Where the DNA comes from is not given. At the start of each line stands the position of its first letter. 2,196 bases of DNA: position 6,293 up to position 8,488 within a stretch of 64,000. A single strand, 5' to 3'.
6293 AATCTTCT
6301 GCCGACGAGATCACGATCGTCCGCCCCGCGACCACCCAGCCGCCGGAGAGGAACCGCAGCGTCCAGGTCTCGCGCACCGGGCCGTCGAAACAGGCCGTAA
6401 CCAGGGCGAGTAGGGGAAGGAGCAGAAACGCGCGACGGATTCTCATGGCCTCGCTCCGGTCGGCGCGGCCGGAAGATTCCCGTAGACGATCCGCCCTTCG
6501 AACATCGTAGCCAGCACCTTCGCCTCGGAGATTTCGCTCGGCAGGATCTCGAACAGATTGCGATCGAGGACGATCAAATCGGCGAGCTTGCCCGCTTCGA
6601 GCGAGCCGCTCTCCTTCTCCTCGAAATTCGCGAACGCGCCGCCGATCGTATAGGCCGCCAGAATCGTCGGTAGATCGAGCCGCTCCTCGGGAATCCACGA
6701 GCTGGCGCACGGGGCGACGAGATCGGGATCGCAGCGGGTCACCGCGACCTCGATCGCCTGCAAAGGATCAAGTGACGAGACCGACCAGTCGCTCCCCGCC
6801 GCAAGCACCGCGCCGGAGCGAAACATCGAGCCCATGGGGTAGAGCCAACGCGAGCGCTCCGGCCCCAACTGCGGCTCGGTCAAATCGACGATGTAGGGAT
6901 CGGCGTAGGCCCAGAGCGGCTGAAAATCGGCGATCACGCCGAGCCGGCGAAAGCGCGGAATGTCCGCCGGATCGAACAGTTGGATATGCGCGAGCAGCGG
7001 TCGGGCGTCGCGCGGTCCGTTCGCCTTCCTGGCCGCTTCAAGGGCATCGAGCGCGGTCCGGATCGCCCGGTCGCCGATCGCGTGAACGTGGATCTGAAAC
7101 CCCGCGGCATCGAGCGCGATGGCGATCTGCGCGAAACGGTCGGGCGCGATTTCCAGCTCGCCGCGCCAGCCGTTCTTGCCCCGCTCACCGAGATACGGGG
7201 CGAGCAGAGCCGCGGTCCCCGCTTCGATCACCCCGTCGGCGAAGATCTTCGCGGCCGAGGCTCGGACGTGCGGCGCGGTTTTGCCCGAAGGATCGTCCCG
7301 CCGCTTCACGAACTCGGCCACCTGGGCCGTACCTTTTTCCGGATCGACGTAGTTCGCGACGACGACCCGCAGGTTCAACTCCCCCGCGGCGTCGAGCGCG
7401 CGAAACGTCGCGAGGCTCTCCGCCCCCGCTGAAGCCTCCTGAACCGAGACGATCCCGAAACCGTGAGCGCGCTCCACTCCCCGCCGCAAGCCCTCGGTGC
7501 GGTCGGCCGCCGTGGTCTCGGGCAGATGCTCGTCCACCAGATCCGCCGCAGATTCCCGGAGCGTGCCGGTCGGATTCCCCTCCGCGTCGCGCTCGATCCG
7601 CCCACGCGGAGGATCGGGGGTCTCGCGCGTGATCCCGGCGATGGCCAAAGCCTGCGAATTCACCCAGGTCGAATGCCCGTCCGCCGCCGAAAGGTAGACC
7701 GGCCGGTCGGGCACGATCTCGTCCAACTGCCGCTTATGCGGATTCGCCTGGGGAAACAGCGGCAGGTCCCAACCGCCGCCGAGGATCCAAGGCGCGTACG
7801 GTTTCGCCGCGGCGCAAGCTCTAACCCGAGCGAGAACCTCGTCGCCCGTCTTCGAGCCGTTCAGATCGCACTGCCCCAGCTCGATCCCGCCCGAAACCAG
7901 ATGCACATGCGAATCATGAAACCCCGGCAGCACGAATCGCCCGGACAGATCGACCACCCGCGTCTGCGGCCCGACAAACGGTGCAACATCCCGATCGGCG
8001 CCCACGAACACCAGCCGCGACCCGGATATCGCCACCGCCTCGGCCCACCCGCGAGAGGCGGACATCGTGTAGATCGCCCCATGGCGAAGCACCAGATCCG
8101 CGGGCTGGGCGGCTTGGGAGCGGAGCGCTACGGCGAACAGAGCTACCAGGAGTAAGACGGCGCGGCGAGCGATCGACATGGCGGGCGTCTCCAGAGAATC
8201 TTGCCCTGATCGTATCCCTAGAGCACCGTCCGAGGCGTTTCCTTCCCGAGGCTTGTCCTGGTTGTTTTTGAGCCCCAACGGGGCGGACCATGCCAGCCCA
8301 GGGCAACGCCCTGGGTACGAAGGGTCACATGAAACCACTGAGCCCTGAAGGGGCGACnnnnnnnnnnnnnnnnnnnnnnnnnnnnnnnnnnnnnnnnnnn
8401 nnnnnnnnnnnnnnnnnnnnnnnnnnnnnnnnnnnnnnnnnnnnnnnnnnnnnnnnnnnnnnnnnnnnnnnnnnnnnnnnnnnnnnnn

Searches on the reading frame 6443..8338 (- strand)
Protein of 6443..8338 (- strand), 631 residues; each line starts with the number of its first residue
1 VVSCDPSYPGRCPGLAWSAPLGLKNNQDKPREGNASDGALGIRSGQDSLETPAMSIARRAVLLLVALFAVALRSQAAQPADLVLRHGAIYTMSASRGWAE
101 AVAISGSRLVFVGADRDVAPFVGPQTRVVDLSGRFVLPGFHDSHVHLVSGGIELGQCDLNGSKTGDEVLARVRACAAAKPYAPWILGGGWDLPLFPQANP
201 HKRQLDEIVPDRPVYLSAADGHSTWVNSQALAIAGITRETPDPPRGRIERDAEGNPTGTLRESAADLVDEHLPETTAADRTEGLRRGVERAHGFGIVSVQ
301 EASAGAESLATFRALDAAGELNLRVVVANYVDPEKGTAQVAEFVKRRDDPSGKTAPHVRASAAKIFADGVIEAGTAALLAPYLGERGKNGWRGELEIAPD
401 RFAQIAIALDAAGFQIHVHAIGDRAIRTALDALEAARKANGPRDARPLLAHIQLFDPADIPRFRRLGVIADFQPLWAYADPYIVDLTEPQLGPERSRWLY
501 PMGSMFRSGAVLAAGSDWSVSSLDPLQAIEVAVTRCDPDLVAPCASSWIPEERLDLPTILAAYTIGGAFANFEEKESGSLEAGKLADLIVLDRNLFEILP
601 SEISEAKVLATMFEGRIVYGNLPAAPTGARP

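Call 66: search_protein_families(library=pfam, proteins=[window:6443-8338:-], max_evalue=0.0001)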
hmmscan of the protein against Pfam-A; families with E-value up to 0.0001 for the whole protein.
window:6443-8338:- (631 aa): 2 families
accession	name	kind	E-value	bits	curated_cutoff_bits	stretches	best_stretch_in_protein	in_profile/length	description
PF07969.17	Amidohydro_3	-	1.2e-111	375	29.7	1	127-619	1-472/472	Amidohydrolase family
PF01979.26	Amidohydro_1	-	7.3e-14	52.2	25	1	275-618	29-345/345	Amidohydrolase family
